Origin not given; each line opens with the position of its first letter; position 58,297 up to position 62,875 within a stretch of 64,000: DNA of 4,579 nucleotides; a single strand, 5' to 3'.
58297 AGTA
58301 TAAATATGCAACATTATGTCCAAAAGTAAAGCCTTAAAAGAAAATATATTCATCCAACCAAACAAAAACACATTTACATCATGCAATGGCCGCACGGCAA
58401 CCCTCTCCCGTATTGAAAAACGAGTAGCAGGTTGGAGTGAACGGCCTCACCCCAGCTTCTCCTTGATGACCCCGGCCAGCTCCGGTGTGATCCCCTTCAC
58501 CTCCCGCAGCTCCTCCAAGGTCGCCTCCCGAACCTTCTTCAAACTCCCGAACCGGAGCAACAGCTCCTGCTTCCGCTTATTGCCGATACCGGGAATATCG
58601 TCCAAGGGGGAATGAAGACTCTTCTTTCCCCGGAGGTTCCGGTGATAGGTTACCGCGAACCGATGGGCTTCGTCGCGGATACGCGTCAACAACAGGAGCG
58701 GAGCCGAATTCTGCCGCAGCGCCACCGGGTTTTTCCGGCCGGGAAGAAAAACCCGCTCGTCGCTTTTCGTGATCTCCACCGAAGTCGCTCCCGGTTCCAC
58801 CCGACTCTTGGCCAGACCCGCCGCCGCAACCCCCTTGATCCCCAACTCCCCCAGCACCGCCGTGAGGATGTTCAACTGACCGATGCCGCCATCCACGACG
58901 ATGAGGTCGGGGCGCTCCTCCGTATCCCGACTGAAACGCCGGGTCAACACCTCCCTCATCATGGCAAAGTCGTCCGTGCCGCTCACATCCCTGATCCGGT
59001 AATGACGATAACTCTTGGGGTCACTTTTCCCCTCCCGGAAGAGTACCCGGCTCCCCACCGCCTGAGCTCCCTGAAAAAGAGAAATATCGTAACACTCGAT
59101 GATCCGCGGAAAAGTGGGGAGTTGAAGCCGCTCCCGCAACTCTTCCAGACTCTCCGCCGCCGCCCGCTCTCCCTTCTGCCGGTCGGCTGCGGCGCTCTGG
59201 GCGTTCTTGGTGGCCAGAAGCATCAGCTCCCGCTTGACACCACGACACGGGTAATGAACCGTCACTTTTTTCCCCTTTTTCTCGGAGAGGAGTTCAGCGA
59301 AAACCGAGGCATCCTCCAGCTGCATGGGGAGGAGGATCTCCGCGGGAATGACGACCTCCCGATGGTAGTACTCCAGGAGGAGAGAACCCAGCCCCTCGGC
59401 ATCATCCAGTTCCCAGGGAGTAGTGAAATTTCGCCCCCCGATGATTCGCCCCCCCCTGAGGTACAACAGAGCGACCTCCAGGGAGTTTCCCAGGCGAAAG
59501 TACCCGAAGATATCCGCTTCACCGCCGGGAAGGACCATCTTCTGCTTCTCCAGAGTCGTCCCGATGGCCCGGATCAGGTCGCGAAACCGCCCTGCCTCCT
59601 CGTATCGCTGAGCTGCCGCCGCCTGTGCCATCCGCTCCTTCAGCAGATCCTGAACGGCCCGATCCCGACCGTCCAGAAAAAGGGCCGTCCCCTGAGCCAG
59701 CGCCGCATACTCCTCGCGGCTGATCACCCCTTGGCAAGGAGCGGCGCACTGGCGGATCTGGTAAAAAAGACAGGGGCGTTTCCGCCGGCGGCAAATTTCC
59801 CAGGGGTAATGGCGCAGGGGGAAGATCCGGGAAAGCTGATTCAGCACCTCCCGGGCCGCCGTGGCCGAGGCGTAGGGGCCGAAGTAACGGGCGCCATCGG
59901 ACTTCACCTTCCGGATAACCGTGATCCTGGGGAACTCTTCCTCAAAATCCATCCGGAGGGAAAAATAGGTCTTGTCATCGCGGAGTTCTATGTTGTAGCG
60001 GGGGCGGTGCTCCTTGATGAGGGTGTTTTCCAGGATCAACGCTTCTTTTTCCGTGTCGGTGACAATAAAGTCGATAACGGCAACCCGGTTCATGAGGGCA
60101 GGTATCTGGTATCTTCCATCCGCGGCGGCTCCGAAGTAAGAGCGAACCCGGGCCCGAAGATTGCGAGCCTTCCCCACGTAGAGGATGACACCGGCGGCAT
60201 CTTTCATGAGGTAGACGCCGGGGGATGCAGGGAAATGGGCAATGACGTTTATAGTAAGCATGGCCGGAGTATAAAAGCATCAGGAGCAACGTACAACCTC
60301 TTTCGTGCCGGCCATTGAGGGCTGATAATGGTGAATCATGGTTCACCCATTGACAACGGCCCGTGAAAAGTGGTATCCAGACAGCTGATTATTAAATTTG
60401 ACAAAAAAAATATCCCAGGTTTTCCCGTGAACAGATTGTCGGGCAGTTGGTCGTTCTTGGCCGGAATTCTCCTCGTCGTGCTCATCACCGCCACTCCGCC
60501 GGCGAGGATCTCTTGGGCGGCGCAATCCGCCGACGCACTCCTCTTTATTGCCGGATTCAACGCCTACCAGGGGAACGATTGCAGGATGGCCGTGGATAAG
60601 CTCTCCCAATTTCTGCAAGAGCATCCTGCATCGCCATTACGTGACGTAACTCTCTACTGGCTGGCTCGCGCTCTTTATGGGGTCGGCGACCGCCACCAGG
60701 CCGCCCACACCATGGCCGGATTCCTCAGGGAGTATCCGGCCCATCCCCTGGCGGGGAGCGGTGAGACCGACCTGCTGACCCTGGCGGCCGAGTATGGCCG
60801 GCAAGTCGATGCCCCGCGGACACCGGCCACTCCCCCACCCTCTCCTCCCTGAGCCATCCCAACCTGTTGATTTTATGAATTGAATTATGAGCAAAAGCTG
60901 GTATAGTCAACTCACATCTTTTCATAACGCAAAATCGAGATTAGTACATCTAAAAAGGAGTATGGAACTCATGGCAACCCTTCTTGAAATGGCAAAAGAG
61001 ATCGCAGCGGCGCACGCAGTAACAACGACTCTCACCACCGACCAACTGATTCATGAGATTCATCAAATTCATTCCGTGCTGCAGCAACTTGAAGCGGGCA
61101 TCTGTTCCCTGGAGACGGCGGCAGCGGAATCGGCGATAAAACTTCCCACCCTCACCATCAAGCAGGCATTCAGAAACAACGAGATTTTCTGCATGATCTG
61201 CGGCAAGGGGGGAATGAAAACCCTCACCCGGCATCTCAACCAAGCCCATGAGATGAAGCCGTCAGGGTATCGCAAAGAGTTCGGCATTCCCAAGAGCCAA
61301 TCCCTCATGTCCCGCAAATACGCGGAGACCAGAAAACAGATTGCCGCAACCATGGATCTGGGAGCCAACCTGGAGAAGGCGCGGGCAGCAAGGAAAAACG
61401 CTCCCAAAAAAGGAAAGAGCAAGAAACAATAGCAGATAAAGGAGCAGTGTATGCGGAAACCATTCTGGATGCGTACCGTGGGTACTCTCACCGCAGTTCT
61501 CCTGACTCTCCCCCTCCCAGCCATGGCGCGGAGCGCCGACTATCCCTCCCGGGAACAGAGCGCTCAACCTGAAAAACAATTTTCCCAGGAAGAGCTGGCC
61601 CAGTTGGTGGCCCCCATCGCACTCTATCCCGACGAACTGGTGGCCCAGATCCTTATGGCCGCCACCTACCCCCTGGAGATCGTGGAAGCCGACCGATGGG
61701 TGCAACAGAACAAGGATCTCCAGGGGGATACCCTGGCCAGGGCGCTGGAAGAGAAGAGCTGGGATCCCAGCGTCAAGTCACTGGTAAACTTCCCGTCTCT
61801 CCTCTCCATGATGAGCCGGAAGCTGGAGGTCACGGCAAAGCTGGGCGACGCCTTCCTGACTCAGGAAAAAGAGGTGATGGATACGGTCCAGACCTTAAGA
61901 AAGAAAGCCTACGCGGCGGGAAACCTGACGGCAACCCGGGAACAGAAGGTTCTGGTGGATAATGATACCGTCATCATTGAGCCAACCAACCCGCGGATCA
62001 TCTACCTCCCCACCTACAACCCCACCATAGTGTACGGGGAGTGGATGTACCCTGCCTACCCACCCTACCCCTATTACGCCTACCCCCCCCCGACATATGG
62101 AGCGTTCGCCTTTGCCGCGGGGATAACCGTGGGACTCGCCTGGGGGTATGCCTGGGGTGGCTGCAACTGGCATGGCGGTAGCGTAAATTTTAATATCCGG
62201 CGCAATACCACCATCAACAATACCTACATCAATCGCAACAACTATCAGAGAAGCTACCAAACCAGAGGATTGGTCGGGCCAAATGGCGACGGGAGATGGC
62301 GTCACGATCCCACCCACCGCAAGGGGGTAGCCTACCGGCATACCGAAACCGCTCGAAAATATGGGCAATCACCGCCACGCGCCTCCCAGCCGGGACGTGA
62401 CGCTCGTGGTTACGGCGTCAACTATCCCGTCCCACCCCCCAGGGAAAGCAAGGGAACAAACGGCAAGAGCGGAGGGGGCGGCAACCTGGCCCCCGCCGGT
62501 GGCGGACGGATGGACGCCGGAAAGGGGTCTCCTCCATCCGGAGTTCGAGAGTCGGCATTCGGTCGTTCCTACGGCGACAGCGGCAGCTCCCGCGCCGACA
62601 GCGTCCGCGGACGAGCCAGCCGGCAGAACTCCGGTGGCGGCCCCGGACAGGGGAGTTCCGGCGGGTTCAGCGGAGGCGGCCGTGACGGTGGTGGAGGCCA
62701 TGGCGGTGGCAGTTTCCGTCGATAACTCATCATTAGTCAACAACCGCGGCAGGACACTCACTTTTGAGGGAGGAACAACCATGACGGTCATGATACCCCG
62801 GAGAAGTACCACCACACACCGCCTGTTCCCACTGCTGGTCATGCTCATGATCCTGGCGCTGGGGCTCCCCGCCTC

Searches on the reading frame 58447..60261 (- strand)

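Call 16: search_protein_families(library=pfam, proteins=[window:58447-60261:-], max_evalue=0.00001)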
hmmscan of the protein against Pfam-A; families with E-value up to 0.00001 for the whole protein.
window:58447-60261:- (604 aa): 7 families
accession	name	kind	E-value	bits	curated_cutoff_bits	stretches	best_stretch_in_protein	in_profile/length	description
PF08459.17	UvrC_RNaseH_dom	-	8.6e-50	169.1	22.3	1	377-537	2-159/159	UvrC RNAse H endonuclease domain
PF22920.2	UvrC_RNaseH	-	7.1e-28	97.3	24.3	1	248-360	1-115/116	UvrC Ribonuclease H-like domain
PF01541.30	GIY-YIG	-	2.2e-09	37.9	22.6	1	14-90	2-78/78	GIY-YIG catalytic domain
PF14520.12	HHH_5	-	5.1e-07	30.5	27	1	553-603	4-55/57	Helix-hairpin-helix domain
PF12826.13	HHH_2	-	1.8e-06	28.4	27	1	556-600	8-52/64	Helix-hairpin-helix motif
PF02151.25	UVR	-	4.3e-06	26.7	21.5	1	206-233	6-33/36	UvrB/uvrC motif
PF00633.29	HHH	-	5.4e-06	26.4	24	0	573-601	1-29/30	Helix-hairpin-helix motif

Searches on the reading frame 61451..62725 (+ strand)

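Call 16: search_protein_families(library=pfam, proteins=[window:61451-62725:+], max_evalue=0.00001)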
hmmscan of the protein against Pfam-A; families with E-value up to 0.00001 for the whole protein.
window:61451-62725:+ (424 aa): 1 family
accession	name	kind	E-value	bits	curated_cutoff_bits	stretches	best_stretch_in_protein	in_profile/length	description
PF11737.13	DUF3300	-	7.3e-89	297.6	25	1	45-285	1-227/227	Protein of unknown function (DUF3300)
